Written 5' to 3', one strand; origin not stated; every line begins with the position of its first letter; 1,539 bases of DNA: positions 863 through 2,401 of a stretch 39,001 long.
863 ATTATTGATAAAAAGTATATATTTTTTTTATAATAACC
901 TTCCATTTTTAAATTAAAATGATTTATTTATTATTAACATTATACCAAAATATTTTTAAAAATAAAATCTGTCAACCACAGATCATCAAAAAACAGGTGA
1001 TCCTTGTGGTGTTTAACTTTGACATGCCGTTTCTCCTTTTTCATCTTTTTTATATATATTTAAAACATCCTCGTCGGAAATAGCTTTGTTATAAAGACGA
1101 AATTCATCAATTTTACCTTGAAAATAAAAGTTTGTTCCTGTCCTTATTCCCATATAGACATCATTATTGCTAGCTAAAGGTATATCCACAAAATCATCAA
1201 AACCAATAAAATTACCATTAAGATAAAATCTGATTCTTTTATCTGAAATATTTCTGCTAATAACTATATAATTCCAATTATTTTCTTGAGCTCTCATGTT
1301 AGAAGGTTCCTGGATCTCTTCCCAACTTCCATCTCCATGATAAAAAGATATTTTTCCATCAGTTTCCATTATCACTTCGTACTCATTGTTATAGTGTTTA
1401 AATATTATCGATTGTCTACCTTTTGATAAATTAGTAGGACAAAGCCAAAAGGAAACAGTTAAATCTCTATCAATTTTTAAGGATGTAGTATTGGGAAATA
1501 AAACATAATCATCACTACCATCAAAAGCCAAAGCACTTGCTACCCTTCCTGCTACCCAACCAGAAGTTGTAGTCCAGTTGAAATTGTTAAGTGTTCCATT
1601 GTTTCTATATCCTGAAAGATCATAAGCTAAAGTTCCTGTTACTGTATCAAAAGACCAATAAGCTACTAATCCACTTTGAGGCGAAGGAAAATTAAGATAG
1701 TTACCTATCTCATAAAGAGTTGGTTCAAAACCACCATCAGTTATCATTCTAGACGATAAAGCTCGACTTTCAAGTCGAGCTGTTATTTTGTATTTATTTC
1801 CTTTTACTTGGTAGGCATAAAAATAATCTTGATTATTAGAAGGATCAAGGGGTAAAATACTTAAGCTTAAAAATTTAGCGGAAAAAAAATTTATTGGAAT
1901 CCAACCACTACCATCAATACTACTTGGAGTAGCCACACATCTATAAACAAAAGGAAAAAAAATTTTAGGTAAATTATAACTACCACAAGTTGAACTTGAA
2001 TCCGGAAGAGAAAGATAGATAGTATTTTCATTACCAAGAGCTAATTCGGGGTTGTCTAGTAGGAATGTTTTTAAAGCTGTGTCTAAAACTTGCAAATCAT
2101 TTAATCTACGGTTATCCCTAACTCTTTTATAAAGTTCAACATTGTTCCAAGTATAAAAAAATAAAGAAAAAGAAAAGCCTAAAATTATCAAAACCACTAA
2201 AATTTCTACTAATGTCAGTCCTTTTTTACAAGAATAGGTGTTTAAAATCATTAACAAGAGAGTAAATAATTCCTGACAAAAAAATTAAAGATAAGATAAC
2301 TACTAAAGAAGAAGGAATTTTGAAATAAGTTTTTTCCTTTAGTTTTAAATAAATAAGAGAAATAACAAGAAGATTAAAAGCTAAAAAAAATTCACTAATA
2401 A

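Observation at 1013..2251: Pilin scaffold carrying a LamG/ConA-like lectin module, paralogous to the major pilin 4 kb away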

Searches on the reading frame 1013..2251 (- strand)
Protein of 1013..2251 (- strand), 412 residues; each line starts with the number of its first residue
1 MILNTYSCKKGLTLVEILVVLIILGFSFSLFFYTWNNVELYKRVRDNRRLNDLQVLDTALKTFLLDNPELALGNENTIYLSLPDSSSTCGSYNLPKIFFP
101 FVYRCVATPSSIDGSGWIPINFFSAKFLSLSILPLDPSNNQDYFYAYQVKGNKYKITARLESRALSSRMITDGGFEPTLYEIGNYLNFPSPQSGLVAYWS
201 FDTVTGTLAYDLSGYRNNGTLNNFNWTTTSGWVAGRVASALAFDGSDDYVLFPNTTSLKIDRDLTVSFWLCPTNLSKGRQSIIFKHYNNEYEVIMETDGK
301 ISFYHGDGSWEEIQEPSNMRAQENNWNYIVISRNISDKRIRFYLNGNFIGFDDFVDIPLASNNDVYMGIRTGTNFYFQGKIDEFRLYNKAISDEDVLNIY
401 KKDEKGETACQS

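Call 3: search_protein_families(library=pfam, proteins=[window:1013-2251:-], max_evalue=0.1)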
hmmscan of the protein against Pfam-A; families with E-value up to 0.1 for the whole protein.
window:1013-2251:- (412 aa): 4 families
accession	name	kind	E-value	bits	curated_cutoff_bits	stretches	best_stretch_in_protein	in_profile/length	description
PF13385.13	Laminin_G_3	-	4.2e-25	89.1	27.6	1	244-396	1-150/151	Concanavalin A-like lectin/glucanases superfamily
PF07953.20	Toxin_R_bind_N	-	1.3e-07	31.9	23.8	1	239-391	28-191/191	Clostridium neurotoxin, N-terminal receptor binding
PF02973.23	Sialidase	-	4.3e-05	23.5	26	1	324-399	103-184/189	Sialidase, N-terminal domain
PF07963.17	N_methyl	-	0.00015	21.6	21.2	1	8-28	3-23/27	Prokaryotic N-terminal methylation motif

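Call 7: find_homologous_proteins(query=window:1013-2251:-)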
Query window:1013-2251:- (412 aa): 123 proteins with E <= 0.001 among 2997 candidates; the best 120 are listed.
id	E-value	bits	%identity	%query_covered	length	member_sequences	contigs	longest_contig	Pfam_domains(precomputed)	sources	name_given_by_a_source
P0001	8.0e-263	890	94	100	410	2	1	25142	PF07953.21,PF13385.14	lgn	-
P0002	1.1e-123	432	49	96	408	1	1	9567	PF07963.18,PF13385.14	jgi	-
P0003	1.2e-116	408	48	96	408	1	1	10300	PF13385.14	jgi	-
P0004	3.1e-110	387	47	95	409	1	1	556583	PF07963.18,PF13385.14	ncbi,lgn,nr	ncbi:MAG: hypothetical protein KatS3mg096_206 [Candidatus Parcubacteria bacterium]|nr:MAG: hypotheti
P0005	5.7e-109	383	47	96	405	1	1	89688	PF07963.18,PF13385.14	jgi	jgi:prepilin-type N-terminal cleavage/methylation domain-containing protein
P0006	1.2e-106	375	48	95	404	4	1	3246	PF13385.14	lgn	-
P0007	4.7e-106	374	45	96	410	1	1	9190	PF07963.18,PF13385.14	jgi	jgi:prepilin-type N-terminal cleavage/methylation domain-containing protein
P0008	5.0e-104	367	46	95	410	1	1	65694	PF07963.18,PF13385.14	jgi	jgi:prepilin-type N-terminal cleavage/methylation domain-containing protein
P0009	6.1e-104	367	44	96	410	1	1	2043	PF07963.18,PF13385.14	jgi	jgi:prepilin-type N-terminal cleavage/methylation domain-containing protein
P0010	9.5e-104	366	44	97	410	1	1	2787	PF07963.18,PF13385.14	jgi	jgi:prepilin-type N-terminal cleavage/methylation domain-containing protein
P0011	3.0e-103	364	44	96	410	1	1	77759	PF07963.18,PF13385.14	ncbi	-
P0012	3.0e-103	364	44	96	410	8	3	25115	PF07963.18,PF13385.14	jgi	jgi:prepilin-type N-terminal cleavage/methylation domain-containing protein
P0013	1.1e-102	363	44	96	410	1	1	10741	PF07963.18,PF13385.14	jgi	jgi:prepilin-type N-terminal cleavage/methylation domain-containing protein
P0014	1.4e-102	362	45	95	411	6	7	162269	PF13385.14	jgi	jgi:prepilin-type N-terminal cleavage/methylation domain-containing protein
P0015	1.7e-102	362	44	96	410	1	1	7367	PF07963.18,PF13385.14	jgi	jgi:prepilin-type N-terminal cleavage/methylation domain-containing protein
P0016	2.9e-102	361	45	95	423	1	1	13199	PF07963.18,PF13385.14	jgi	jgi:prepilin-type N-terminal cleavage/methylation domain-containing protein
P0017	2.4e-101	358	44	95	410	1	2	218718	PF13385.14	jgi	jgi:prepilin-type N-terminal cleavage/methylation domain-containing protein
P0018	3.4e-101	358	44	96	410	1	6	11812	PF07963.18,PF13385.14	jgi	jgi:prepilin-type N-terminal cleavage/methylation domain-containing protein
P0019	8.5e-101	356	44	96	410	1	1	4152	PF07963.18,PF13385.14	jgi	jgi:prepilin-type N-terminal cleavage/methylation domain-containing protein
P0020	1.0e-100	356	43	96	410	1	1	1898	PF07963.18,PF13385.14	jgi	jgi:prepilin-type N-terminal cleavage/methylation domain-containing protein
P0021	1.4e-100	355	43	95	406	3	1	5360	PF07963.18,PF13385.14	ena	-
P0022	1.5e-100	355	44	95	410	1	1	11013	PF07963.18,PF13385.14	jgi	jgi:prepilin-type N-terminal cleavage/methylation domain-containing protein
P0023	1.7e-100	355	44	96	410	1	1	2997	PF07963.18,PF13385.14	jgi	jgi:prepilin-type N-terminal cleavage/methylation domain-containing protein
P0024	8.9e-100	353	45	95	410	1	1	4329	PF13385.14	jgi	jgi:prepilin-type N-terminal cleavage/methylation domain-containing protein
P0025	1.7e-99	352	44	95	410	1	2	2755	PF13385.14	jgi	jgi:prepilin-type N-terminal cleavage/methylation domain-containing protein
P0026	3.4e-99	351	44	95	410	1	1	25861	PF13385.14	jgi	jgi:prepilin-type N-terminal cleavage/methylation domain-containing protein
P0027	3.6e-99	351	42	96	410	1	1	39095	PF13385.14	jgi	jgi:prepilin-type N-terminal cleavage/methylation domain-containing protein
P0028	1.0e-98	349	45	95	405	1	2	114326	PF13385.14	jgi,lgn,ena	-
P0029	2.6e-98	348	43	95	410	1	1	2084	PF07963.18,PF13385.14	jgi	jgi:prepilin-type N-terminal cleavage/methylation domain-containing protein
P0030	2.7e-98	348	44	95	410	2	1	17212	PF07963.18,PF13385.14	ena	-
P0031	3.4e-98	348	44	95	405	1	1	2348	PF07963.18,PF13385.14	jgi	jgi:prepilin-type N-terminal cleavage/methylation domain-containing protein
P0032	1.2e-97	346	45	97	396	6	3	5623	PF13385.14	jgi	jgi:prepilin-type N-terminal cleavage/methylation domain-containing protein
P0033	3.2e-97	344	44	95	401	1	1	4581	PF07963.18,PF13385.14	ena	-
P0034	6.3e-97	343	44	98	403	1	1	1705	PF07963.18,PF13385.14,PF02973.23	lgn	-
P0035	1.0e-96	343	43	95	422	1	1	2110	PF13385.14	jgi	jgi:prepilin-type N-terminal cleavage/methylation domain-containing protein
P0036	1.8e-96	342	43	95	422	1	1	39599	PF13385.14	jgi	jgi:prepilin-type N-terminal cleavage/methylation domain-containing protein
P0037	2.6e-96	341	45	95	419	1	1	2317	PF07963.18,PF07953.21,PF13385.14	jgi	-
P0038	5.3e-96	340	44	95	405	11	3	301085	PF07963.18,PF13385.14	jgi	jgi:prepilin-type N-terminal cleavage/methylation domain-containing protein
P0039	2.0e-95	339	45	91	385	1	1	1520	PF13385.14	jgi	jgi:hypothetical protein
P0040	3.3e-94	335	44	92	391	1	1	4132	PF13385.14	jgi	jgi:hypothetical protein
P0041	3.8e-94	334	44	95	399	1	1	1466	PF07963.18,PF07953.21,PF13385.14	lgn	-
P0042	3.8e-94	334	41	95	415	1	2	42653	PF07963.18,PF13385.14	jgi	jgi:prepilin-type N-terminal cleavage/methylation domain-containing protein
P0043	1.1e-93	333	42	95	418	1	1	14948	PF07963.18,PF07953.21,PF13385.14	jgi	jgi:prepilin-type N-terminal cleavage/methylation domain-containing protein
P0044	4.6e-93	331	42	95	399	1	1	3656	PF13385.14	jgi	jgi:prepilin-type N-terminal cleavage/methylation domain-containing protein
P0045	4.5e-92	328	42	96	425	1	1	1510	PF07963.18,PF13385.14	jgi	jgi:prepilin-type N-terminal cleavage/methylation domain-containing protein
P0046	5.1e-92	327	44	88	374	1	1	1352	PF13385.14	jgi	jgi:hypothetical protein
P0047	9.1e-92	327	41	96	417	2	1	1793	PF07963.18,PF13385.14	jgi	-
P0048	1.5e-91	326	43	97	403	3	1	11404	PF13385.14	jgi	jgi:type II secretory pathway pseudopilin PulG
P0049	2.1e-91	325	43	95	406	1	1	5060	PF07963.18,PF13385.14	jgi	jgi:prepilin-type N-terminal cleavage/methylation domain-containing protein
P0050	3.2e-91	325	42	98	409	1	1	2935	PF07963.18,PF13385.14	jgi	jgi:prepilin-type N-terminal cleavage/methylation domain-containing protein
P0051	3.8e-91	324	42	96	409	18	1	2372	PF07963.18,PF13385.14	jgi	jgi:prepilin-type N-terminal cleavage/methylation domain-containing protein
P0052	9.4e-91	323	42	96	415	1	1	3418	PF13385.14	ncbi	-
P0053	2.9e-90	322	41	97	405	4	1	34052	PF13385.14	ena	-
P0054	4.2e-90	321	42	95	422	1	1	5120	PF07963.18,PF07953.21,PF13385.14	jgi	jgi:prepilin-type N-terminal cleavage/methylation domain-containing protein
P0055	3.3e-89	318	42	97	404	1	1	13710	PF07963.18,PF13385.14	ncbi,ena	-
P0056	6.9e-89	317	55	63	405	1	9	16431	PF07963.18,PF07953.21,PF13385.14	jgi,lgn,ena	-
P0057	1.8e-88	316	42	88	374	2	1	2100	PF13385.14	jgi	jgi:hypothetical protein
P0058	6.6e-87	310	40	97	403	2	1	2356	PF13385.14,PF02973.23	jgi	jgi:type II secretory pathway pseudopilin PulG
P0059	8.2e-87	310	41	95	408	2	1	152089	PF07963.18,PF13385.14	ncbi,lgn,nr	ncbi:hypothetical protein HRbin35_00348 [bacterium HR35]|nr:hypothetical protein HRbin35_00348 [bact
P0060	1.7e-86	309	42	96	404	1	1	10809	PF13385.14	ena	-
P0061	1.0e-85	307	41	95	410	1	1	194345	PF07963.18,PF13385.14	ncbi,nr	ncbi:MAG: hypothetical protein KatS3mg093_210 [Candidatus Parcubacteria bacterium]|nr:MAG: hypotheti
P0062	2.5e-85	305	41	95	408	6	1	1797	PF13385.14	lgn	-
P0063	2.8e-85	305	40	96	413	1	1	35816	PF13385.14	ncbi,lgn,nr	ncbi:MAG: prepilin-type N-terminal cleavage/methylation domain-containing protein [Patescibacteria g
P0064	4.3e-85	304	40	95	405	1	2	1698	PF07953.21,PF13385.14,PF02973.23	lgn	-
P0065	3.9e-84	301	41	96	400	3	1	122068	PF07963.18,PF13385.14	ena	-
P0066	3.9e-84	301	43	95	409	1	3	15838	PF07953.21,PF13385.14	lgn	-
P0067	1.1e-83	300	39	95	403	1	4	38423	PF07963.18,PF13385.14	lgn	-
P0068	2.7e-83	299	41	98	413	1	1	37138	PF13385.14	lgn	-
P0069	3.3e-83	298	40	96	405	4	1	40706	PF07963.18,PF13385.14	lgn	-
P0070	1.2e-81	293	40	95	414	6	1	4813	PF13385.14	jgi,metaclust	metaclust:\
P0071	5.2e-81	291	41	97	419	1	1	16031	PF13385.14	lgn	-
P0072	4.3e-80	288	40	97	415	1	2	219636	PF13385.14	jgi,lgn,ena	-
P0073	1.5e-75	273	52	50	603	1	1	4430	PF07953.21,PF00354.25,PF13385.14,PF02973.23,PF02210.32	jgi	jgi:hypothetical protein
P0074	5.9e-68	248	38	95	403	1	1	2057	PF07963.18,PF13385.14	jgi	jgi:prepilin-type N-terminal cleavage/methylation domain-containing protein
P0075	1.8e-66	243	37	96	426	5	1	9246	PF07963.18,PF13385.14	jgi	jgi:prepilin-type N-terminal cleavage/methylation domain-containing protein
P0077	1.5e-63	234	35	95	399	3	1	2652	PF07963.18,PF13385.14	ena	-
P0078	2.7e-60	223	57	44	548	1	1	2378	PF13385.14,PF10102.15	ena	-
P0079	1.7e-56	210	34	95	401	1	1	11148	PF07963.18,PF13385.14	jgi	jgi:prepilin-type N-terminal cleavage/methylation domain-containing protein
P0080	3.2e-56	209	48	52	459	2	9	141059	PF13385.14,PF10102.15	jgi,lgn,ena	-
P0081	1.2e-55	208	35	94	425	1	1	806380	PF13385.14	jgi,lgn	jgi:type II secretory pathway pseudopilin PulG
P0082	2.4e-54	203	35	97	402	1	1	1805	PF07963.18,PF13385.14,PF02973.23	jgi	jgi:prepilin-type N-terminal cleavage/methylation domain-containing protein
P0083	2.4e-53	200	32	96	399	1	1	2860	PF07963.18,PF13385.14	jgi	jgi:prepilin-type N-terminal cleavage/methylation domain-containing protein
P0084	1.7e-52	197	46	57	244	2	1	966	PF13385.14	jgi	jgi:hypothetical protein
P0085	2.6e-51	193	46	51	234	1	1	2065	PF13385.14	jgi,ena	-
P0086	4.2e-51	193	36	95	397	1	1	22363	PF07953.21,PF13385.14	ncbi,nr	ncbi:MAG: hypothetical protein KatS3mg093_371 [Candidatus Parcubacteria bacterium]|nr:MAG: hypotheti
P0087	1.5e-48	184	36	95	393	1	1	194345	PF13385.14,PF02973.23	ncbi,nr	ncbi:MAG: hypothetical protein KatS3mg093_211 [Candidatus Parcubacteria bacterium]|nr:MAG: hypotheti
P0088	1.1e-46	178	33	95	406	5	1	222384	PF07963.18,PF13385.14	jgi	jgi:prepilin-type N-terminal cleavage/methylation domain-containing protein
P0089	3.6e-46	176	32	96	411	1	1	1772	PF07963.18,PF07953.21,PF13385.14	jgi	jgi:prepilin-type N-terminal cleavage/methylation domain-containing protein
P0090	5.3e-46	176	32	97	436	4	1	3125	PF13385.14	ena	-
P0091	4.7e-45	173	35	88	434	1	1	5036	PF07963.18,PF07953.21,PF13385.14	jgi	jgi:prepilin-type N-terminal cleavage/methylation domain-containing protein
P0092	6.0e-45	172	37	81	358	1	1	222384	PF13385.14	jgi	jgi:hypothetical protein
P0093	7.5e-45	172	29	98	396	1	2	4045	PF07963.18,PF13385.14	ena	-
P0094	7.4e-43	165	31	97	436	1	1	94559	PF13385.14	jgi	jgi:hypothetical protein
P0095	7.1e-42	162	31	97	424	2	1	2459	PF13385.14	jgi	jgi:hypothetical protein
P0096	1.3e-41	161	45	50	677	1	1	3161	PF13385.14,PF10102.15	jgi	jgi:hypothetical protein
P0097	8.6e-41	159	37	81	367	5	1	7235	PF13385.14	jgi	jgi:hypothetical protein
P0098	2.7e-39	154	31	96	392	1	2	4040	PF07963.18,PF13385.14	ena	-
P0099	6.1e-38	149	29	97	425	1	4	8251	PF07963.18,PF13385.14,PF02210.32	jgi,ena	-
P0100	4.9e-37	146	30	97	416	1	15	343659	PF13385.14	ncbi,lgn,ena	-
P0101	1.1e-36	145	37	57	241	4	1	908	PF13385.14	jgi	jgi:hypothetical protein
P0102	1.1e-35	142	33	80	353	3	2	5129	PF13385.14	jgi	jgi:hypothetical protein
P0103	2.2e-35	141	34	81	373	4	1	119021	PF13385.14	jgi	jgi:hypothetical protein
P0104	3.1e-35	140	27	96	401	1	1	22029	PF07963.18,PF13385.14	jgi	jgi:prepilin-type N-terminal cleavage/methylation domain-containing protein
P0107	5.0e-27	113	30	79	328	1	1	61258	PF13385.14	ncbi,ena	-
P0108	3.8e-26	110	28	96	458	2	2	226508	PF13385.14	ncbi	-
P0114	1.5e-14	72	33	53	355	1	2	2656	PF13385.14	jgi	jgi:hypothetical protein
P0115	1.6e-12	65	25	60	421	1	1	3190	PF07953.21,PF13385.14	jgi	jgi:hypothetical protein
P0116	1.9e-12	65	28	59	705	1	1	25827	PF07953.21,PF13385.14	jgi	jgi:hypothetical protein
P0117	9.0e-12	63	30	49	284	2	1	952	PF07963.18,PF13385.14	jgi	jgi:prepilin-type N-terminal cleavage/methylation domain-containing protein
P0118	2.8e-10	58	31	42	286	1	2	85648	PF13385.14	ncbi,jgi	jgi:prepilin-type N-terminal cleavage/methylation domain-containing protein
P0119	5.2e-10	57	26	39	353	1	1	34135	PF02369.23,PF13385.14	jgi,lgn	jgi:hypothetical protein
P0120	5.3e-10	57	30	50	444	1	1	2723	PF07953.21,PF00404.25,PF00963.25,PF13385.14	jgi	-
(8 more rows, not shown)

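Call 8: search_solved_structures(query=window:1013-2251:-, max_evalue=1, show_alignments=2)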
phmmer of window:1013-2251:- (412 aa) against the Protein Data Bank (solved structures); distinct sequences matched with E-value up to 1: 3.
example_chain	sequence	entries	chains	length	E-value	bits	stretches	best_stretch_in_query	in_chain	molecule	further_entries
4qvs_A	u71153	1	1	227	8.9e-09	38.2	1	197-397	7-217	S-layer domain-containing protein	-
7tgg_A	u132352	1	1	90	0.3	13.4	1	5-67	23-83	Geopilin domain 1 protein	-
5wda_A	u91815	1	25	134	0.34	13.3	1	13-73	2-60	General secretion pathway protein G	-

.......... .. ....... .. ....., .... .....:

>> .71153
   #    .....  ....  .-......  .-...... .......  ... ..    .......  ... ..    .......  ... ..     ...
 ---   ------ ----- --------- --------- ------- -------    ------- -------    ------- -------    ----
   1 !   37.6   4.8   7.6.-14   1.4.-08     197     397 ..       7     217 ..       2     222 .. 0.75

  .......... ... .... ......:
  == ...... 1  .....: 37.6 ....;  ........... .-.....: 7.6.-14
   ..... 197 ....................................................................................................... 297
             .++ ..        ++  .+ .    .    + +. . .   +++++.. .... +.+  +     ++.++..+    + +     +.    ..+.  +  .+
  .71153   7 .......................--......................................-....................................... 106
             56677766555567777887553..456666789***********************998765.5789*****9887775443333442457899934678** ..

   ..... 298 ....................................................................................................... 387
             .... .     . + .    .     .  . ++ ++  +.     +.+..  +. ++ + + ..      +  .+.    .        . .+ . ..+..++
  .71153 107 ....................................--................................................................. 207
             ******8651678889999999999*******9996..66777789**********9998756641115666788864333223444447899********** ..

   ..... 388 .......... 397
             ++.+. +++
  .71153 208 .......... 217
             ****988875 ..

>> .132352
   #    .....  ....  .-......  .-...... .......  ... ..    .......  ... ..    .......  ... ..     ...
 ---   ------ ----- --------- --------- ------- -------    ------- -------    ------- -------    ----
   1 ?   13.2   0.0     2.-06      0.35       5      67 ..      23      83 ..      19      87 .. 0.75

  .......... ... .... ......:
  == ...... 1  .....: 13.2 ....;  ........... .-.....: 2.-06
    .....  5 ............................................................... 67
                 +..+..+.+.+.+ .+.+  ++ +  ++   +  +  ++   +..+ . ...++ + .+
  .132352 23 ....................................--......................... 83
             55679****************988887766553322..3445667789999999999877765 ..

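Call 15: find_encoding_contigs(protein=P0004, flank=8000, max_places=2)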
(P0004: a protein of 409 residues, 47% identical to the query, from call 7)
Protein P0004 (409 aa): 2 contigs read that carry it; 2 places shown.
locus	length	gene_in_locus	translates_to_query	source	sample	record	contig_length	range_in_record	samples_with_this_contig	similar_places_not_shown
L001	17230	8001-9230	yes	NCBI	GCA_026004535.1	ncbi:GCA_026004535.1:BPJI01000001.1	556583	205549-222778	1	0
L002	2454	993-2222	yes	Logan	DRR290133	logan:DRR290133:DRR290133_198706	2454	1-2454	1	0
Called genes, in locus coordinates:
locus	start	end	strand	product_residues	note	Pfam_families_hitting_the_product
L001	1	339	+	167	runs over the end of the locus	PF01936:NYN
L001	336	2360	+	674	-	PF01138:RNase_PH, PF00013:KH_1, PF00575:S1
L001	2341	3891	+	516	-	-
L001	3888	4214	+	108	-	PF01258:zf-dskA_traR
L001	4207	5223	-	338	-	PF00814:TsaD, PF22521:HypF_C_2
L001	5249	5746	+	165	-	PF05198:IF3_N, PF00707:IF3_C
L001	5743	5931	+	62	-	PF01632:Ribosomal_L35p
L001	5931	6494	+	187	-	PF18306:LDcluster4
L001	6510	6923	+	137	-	PF02308:MgtC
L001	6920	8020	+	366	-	PF03845:Spore_permease (weak)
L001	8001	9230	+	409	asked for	PF07963:N_methyl (weak), PF13385:Laminin_G_3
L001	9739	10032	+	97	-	PF00166:Cpn10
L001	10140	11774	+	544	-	PF00118:Cpn60_TCP1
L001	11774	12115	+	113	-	PF00453:Ribosomal_L20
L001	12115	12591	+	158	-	-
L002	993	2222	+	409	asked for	PF07963:N_methyl (weak), PF13385:Laminin_G_3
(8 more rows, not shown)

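Call 16: find_encoding_contigs(protein=P0001, flank=8000, max_places=2)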
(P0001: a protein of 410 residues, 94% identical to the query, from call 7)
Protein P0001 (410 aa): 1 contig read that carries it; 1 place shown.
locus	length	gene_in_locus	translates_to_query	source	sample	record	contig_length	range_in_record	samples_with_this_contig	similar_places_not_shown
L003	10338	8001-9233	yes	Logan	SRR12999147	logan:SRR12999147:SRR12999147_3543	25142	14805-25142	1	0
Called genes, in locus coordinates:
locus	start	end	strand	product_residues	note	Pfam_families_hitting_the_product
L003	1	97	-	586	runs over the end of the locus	PF05693:Glycogen_syn, PF08323:Glyco_transf_5, PF13439:Glyco_transf_4 (weak), PF20706:GT4-conflict (faint), PF13692:Glyco_trans_1_4 (faint), PF00534:Glycos_transf_1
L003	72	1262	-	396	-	PF03065:Glyco_hydro_57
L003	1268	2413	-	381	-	PF08323:Glyco_transf_5, PF13439:Glyco_transf_4, PF13579:Glyco_trans_4_4, PF20706:GT4-conflict, PF00534:Glycos_transf_1, PF13692:Glyco_trans_1_4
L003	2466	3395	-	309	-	PF01715:IPPT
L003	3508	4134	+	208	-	PF07963:N_methyl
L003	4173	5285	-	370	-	PF00814:TsaD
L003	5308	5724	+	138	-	PF05198:IF3_N, PF00707:IF3_C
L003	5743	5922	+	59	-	PF01632:Ribosomal_L35p (weak)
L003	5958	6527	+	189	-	PF18306:LDcluster4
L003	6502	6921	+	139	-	PF02308:MgtC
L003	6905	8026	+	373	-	-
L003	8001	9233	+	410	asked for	PF07953:Toxin_R_bind_N, PF13385:Laminin_G_3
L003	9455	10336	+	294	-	?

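Call 17: find_encoding_contigs(protein=P0059, flank=6000, max_places=1)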
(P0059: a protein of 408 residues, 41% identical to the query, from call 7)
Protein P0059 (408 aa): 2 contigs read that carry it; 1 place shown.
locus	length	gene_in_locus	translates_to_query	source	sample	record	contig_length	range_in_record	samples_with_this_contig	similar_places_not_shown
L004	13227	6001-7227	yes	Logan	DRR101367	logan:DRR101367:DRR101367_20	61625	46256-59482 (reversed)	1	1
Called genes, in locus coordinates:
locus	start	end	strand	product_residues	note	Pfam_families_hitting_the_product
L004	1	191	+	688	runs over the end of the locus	PF01138:RNase_PH, PF00013:KH_1, PF00575:S1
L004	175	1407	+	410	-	-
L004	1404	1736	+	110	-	PF01258:zf-dskA_traR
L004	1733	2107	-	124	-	-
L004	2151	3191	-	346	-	PF00814:TsaD, PF22521:HypF_C_2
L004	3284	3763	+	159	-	PF05198:IF3_N, PF00707:IF3_C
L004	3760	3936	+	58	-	PF01632:Ribosomal_L35p (weak)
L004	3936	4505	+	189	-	PF18306:LDcluster4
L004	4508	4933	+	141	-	PF02308:MgtC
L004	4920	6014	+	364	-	-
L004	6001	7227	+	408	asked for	PF07963:N_methyl (weak), PF13385:Laminin_G_3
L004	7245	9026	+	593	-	PF00009:GTP_EFTU, PF03144:GTP_EFTU_D2 (weak), PF16658:RF3_C (weak), PF00679:EFG_C, PF06421:LepA_C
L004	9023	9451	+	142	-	PF02580:Tyr_Deacylase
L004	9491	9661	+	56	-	PF12848:ABC_tran_Xtn (weak)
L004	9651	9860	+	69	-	PF13304:AAA_21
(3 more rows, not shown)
